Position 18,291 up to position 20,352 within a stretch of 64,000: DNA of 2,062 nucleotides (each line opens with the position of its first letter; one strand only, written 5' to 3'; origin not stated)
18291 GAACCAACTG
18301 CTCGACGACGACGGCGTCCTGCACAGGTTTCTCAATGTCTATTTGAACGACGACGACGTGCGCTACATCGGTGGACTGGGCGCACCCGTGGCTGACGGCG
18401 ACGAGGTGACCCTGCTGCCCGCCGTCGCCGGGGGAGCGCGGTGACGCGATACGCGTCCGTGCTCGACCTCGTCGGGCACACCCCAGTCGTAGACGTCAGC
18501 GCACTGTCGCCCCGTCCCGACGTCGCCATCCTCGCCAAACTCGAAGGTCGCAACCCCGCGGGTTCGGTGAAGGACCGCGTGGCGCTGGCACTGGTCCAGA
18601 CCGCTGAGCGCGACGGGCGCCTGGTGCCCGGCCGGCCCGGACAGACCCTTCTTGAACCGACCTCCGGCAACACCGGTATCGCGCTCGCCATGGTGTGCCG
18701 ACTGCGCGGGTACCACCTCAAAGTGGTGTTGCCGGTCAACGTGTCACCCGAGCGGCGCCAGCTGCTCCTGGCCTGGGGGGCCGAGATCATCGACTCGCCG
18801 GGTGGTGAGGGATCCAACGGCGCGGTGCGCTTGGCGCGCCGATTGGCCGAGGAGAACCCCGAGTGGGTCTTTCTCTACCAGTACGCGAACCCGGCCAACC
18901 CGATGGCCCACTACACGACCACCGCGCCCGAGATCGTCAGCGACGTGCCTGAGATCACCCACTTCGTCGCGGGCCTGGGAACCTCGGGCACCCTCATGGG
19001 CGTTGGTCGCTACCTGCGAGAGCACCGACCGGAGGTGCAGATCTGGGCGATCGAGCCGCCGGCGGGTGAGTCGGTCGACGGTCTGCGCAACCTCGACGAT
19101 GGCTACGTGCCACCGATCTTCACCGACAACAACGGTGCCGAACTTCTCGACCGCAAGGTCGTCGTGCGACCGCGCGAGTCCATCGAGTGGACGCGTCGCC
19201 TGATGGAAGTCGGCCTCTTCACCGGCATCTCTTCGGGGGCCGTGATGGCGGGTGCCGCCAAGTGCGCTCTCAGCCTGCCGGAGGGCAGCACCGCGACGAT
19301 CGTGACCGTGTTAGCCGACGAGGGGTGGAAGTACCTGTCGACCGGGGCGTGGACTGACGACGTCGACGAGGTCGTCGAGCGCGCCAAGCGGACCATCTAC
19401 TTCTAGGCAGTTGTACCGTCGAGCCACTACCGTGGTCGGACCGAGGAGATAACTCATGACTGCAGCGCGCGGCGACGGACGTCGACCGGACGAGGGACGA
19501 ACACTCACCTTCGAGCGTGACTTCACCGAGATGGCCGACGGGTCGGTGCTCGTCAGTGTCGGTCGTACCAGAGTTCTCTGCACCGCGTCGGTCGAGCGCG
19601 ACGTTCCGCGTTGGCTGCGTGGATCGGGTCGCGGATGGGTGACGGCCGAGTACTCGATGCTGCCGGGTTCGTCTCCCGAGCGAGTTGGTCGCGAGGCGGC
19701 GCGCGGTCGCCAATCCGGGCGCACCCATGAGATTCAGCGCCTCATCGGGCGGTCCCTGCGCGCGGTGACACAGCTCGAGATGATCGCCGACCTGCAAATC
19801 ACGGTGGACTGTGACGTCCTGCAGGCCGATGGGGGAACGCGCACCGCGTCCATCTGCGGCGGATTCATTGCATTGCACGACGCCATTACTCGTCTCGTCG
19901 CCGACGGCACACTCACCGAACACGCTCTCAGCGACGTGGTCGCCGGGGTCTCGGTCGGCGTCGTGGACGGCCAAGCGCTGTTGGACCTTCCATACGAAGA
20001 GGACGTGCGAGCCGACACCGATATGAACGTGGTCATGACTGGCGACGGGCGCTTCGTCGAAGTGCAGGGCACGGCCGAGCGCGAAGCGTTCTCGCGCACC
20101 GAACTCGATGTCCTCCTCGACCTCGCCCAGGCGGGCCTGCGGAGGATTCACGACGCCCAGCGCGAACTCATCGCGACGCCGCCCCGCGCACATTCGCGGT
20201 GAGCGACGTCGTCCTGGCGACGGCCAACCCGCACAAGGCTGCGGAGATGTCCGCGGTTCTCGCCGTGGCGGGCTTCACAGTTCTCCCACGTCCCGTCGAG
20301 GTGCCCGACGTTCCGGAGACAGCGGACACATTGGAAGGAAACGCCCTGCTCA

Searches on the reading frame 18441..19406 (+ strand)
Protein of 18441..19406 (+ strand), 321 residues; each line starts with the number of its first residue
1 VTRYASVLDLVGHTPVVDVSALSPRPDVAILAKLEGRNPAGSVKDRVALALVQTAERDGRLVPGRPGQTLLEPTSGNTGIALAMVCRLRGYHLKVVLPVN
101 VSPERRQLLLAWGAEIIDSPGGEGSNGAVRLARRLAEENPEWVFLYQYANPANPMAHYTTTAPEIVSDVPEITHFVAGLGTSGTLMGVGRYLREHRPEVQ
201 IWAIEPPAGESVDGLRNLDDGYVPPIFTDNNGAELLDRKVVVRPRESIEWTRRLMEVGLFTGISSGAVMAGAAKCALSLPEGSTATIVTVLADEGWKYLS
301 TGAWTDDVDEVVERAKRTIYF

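Call 51: search_protein_families(library=pfam, proteins=[window:18441-19406:+], max_evalue=0.00001)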
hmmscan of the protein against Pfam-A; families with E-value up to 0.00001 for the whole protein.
window:18441-19406:+ (321 aa): 1 family
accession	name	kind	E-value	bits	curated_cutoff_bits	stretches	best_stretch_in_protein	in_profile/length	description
PF00291.31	PALP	-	7e-67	226.3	35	1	8-292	2-294/295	Pyridoxal-phosphate dependent enzyme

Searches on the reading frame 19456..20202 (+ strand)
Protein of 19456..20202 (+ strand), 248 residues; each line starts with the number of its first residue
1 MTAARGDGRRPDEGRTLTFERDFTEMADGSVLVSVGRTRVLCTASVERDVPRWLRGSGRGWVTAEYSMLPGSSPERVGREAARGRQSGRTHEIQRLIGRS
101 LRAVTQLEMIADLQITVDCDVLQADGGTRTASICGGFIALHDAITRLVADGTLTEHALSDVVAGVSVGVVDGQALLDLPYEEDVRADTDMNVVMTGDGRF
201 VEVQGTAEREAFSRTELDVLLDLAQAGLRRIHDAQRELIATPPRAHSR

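Call 51: search_protein_families(library=pfam, proteins=[window:19456-20202:+], max_evalue=0.00001)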
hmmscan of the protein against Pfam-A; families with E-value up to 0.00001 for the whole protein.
window:19456-20202:+ (248 aa): 2 families
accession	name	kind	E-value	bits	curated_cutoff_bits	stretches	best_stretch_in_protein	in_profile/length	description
PF01138.27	RNase_PH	-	8e-29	101.1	25.5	1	13-143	1-127/130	3' exoribonuclease family, domain 1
PF03725.20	RNase_PH_C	-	1.3e-13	51.1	20.8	1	160-226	1-66/67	3' exoribonuclease family, domain 2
